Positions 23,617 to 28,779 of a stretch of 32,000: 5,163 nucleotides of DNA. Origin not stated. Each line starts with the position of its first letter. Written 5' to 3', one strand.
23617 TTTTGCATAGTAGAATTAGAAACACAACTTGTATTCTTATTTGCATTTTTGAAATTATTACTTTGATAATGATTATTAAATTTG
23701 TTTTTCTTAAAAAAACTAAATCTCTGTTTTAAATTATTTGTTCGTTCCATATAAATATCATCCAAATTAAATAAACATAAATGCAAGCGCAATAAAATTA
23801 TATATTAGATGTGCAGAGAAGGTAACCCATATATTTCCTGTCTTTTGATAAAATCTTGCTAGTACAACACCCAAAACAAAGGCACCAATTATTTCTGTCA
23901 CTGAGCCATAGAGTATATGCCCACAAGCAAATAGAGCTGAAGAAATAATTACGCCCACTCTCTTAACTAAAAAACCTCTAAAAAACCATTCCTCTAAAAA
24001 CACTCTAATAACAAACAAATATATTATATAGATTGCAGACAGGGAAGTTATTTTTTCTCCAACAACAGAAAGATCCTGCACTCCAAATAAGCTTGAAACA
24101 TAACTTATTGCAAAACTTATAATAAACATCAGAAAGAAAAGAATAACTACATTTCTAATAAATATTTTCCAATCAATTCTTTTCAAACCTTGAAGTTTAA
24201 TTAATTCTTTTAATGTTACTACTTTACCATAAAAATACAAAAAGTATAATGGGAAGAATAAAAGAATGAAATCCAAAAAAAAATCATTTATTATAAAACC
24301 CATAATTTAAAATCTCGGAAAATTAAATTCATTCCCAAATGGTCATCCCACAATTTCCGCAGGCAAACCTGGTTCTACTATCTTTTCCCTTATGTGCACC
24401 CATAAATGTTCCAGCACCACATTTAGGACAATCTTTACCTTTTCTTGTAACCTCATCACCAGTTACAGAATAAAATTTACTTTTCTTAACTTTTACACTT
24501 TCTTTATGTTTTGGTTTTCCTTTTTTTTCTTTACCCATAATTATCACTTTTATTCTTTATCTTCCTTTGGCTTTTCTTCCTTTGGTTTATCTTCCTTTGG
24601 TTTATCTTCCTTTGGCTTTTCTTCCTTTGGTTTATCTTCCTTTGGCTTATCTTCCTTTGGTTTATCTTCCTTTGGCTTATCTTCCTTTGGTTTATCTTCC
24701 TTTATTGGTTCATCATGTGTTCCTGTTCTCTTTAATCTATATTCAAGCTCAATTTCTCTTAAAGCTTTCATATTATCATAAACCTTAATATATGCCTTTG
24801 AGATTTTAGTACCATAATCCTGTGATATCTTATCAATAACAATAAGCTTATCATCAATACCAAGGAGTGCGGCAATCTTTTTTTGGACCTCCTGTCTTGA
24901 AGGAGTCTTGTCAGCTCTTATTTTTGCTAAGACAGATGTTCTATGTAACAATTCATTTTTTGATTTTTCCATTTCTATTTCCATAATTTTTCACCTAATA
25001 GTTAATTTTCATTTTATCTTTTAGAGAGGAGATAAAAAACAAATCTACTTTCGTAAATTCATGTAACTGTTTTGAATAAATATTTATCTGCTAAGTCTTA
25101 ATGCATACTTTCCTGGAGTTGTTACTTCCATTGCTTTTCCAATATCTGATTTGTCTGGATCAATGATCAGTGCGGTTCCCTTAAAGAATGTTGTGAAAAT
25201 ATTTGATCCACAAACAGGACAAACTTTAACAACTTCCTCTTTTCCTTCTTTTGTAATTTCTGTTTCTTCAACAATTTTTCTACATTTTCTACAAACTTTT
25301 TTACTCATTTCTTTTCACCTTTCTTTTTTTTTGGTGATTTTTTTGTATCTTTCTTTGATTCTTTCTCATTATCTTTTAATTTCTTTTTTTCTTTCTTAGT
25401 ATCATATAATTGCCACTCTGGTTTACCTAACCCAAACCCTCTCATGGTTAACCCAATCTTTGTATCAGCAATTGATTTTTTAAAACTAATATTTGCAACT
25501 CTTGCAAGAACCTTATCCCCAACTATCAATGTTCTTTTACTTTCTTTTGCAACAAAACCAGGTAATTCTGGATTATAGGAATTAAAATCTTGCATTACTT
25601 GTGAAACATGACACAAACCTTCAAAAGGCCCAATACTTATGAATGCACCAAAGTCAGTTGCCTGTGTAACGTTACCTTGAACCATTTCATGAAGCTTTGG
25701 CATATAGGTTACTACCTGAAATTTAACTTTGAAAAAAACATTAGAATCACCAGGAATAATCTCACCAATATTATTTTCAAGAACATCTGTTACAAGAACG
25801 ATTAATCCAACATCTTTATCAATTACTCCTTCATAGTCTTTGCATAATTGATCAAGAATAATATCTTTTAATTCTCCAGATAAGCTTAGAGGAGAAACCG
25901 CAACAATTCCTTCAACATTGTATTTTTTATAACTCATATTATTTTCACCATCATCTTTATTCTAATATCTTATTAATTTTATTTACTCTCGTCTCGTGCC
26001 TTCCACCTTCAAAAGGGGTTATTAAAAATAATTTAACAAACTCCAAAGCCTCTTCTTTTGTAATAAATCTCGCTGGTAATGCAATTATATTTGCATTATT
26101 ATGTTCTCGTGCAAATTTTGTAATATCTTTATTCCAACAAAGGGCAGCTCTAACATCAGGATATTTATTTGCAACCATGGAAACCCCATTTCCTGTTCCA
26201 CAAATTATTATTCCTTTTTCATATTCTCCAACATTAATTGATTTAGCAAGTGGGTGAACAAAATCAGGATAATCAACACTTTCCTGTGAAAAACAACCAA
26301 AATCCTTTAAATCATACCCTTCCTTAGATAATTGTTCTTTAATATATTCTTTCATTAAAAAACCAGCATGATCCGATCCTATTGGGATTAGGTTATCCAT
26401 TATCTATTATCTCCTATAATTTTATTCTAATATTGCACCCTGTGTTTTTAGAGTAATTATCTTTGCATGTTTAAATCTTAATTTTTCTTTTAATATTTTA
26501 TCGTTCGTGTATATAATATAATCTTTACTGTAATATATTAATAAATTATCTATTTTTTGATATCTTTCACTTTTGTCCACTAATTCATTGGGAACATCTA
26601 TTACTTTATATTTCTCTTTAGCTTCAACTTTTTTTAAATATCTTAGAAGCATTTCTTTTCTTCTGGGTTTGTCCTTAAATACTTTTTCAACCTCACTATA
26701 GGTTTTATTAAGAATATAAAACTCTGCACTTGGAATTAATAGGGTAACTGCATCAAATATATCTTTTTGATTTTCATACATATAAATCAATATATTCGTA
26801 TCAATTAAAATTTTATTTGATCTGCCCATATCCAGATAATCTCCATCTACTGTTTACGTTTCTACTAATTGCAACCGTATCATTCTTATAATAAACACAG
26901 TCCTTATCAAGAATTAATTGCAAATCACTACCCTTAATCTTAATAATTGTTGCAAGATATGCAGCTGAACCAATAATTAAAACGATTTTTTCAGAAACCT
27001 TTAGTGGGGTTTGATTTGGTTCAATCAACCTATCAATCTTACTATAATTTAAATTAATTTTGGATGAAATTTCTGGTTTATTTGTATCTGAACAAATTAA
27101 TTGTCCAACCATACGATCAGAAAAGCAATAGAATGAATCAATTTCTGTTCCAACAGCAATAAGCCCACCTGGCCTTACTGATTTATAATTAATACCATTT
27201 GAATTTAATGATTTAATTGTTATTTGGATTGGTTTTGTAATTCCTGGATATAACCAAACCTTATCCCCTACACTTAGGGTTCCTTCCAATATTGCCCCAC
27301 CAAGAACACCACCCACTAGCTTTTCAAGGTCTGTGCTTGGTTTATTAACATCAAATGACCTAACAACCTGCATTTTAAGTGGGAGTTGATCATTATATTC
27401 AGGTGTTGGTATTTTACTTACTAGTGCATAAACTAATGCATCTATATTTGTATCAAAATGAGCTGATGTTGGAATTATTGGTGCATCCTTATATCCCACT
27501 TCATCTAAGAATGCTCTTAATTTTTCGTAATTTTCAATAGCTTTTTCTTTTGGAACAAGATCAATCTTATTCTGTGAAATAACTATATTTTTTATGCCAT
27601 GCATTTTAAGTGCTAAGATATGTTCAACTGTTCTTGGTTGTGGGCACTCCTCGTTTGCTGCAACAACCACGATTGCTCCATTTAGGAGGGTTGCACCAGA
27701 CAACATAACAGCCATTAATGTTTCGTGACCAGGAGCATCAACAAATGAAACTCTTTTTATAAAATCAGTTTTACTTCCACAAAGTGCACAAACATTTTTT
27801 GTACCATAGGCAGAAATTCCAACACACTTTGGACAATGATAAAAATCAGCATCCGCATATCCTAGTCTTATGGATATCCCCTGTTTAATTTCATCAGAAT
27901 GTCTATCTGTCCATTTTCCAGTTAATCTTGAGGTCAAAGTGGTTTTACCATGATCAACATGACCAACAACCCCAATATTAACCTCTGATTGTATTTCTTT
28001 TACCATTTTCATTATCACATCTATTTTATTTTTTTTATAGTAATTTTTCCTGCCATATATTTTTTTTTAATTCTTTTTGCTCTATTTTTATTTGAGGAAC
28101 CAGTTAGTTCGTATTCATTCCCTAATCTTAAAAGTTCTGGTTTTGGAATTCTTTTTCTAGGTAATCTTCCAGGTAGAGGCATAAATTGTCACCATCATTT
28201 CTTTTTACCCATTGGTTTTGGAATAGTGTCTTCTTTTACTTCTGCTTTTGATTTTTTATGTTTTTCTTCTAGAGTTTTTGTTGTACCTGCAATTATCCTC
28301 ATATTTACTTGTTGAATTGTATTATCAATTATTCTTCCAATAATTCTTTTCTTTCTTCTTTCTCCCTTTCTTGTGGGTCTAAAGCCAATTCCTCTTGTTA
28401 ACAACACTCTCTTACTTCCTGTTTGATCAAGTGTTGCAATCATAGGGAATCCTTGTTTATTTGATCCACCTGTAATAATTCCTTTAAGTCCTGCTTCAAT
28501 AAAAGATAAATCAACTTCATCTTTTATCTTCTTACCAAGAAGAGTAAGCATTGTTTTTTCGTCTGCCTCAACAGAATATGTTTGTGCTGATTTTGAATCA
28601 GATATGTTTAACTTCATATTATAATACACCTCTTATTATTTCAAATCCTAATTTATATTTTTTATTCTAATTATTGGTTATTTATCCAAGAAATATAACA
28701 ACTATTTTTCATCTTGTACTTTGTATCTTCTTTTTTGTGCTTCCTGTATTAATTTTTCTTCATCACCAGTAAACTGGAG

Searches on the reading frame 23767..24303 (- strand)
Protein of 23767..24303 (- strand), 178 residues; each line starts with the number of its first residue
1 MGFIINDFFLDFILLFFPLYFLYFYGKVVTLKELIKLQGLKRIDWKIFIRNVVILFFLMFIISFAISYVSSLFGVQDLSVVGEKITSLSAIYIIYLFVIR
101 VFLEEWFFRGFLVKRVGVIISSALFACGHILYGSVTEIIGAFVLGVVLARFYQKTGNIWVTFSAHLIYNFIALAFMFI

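Call 16: search_protein_families(library=pfam, proteins=[window:23767-24303:-], max_evalue=0.001)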
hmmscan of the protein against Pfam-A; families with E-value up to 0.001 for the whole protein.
window:23767-24303:- (178 aa): 1 family
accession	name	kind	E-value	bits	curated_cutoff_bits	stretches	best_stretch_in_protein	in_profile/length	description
PF02517.21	Rce1-like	-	4.9e-15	56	22.4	1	89-171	4-93/93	Type II CAAX prenyl endopeptidase Rce1-like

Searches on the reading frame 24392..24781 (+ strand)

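Call 17: search_protein_families(library=pfam, proteins=[window:24392-24781:+], max_evalue=0.001)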
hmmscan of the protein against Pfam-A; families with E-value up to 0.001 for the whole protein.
window:24392-24781:+ (129 aa): 1 family
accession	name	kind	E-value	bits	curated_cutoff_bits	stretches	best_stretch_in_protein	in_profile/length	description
PF01744.25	GLTT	-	2.2e-07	30.9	21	0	80-101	1-22/28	GLTT repeat (6 copies)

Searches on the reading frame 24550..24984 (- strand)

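Call 17: search_protein_families(library=pfam, proteins=[window:24550-24984:-], max_evalue=0.001)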
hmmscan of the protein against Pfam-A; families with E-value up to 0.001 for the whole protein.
window:24550-24984:- (144 aa): 1 family
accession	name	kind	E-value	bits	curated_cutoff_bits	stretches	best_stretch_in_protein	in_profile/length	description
PF01282.25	Ribosomal_S24e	-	3.1e-20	72.5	24.5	1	6-92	4-92/95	Ribosomal protein S24e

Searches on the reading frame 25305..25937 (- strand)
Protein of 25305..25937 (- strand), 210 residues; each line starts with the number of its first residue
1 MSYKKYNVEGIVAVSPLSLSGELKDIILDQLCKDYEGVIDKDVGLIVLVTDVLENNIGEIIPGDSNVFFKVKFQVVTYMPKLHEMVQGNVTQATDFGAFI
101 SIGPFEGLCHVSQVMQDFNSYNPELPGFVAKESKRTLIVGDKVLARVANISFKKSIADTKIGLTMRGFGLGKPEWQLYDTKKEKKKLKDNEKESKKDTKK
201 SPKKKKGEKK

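Call 17: search_protein_families(library=pfam, proteins=[window:25305-25937:-], max_evalue=0.001)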
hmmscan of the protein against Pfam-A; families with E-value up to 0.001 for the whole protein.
window:25305-25937:- (210 aa): 2 families
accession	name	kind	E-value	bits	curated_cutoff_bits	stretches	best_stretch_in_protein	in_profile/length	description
PF00575.29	S1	-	1.7e-10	41.5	22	1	80-150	2-62/74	S1 RNA binding domain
PF03876.22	SHS2_Rpb7-N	-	1.3e-09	38.4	24.8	1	10-64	2-56/57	SHS2 domain found in N terminus of Rpb7p/Rpc25p/MJ0397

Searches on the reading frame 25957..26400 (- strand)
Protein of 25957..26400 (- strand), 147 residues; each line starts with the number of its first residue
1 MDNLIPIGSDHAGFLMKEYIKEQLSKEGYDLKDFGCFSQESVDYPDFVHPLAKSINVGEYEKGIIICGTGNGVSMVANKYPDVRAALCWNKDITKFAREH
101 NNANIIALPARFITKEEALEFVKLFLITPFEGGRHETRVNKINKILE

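Call 17: search_protein_families(library=pfam, proteins=[window:25957-26400:-], max_evalue=0.001)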
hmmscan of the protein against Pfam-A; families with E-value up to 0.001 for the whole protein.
window:25957-26400:- (147 aa): 1 family
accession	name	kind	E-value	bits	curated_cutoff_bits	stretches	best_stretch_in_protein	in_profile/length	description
PF02502.23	LacAB_rpiB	-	2.6e-55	186.6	24.7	1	5-142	1-138/138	Ribose/Galactose Isomerase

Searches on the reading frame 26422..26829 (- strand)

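Call 17: search_protein_families(library=pfam, proteins=[window:26422-26829:-], max_evalue=0.001)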
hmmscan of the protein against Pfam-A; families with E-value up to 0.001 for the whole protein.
window:26422-26829:- (135 aa): 2 families
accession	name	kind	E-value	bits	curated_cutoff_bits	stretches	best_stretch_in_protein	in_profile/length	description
PF01850.27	PIN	-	9.1e-05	23.5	23.6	1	7-96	1-89/120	PIN domain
PF18477.7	PIN_9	-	0.00015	22.4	26.3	0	7-129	1-115/116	PIN like domain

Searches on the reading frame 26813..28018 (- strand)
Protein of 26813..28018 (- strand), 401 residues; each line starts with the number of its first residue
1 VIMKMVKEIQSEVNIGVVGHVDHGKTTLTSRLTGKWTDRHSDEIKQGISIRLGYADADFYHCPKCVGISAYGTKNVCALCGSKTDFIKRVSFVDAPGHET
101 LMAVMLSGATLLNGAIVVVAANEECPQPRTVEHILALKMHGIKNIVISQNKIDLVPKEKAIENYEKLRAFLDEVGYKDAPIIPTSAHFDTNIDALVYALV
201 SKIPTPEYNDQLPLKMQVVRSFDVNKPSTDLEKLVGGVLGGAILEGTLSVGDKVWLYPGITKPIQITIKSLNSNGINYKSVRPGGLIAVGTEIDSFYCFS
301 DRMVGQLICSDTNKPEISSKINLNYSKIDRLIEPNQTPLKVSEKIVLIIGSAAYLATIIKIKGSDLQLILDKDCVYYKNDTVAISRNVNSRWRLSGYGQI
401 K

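Call 17: search_protein_families(library=pfam, proteins=[window:26813-28018:-], max_evalue=0.001)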
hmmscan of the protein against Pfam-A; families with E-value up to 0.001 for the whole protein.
window:26813-28018:- (401 aa): 4 families
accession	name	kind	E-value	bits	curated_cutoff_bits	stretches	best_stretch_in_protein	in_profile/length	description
PF00009.33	GTP_EFTU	-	2e-29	102.9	26.5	1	13-204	4-187/188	Elongation factor Tu GTP binding domain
PF09173.17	eIF2_C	-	3.5e-16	59.6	22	1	320-400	2-86/86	Initiation factor eIF2 gamma, C terminal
PF03144.31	GTP_EFTU_D2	-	5.7e-06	27.1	30.3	1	236-295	1-62/73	Elongation factor Tu domain 2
PF03193.22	RsgA_GTPase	-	1.2e-05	25.6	30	1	113-201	24-106/174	RsgA GTPase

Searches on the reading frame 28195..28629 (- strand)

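Call 17: search_protein_families(library=pfam, proteins=[window:28195-28629:-], max_evalue=0.001)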
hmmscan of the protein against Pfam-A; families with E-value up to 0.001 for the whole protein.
window:28195-28629:- (144 aa): 1 family
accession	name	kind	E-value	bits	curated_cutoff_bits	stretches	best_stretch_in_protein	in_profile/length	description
PF01092.24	Ribosomal_S6e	-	2.5e-30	105.3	26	1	5-122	1-122/125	Ribosomal protein S6e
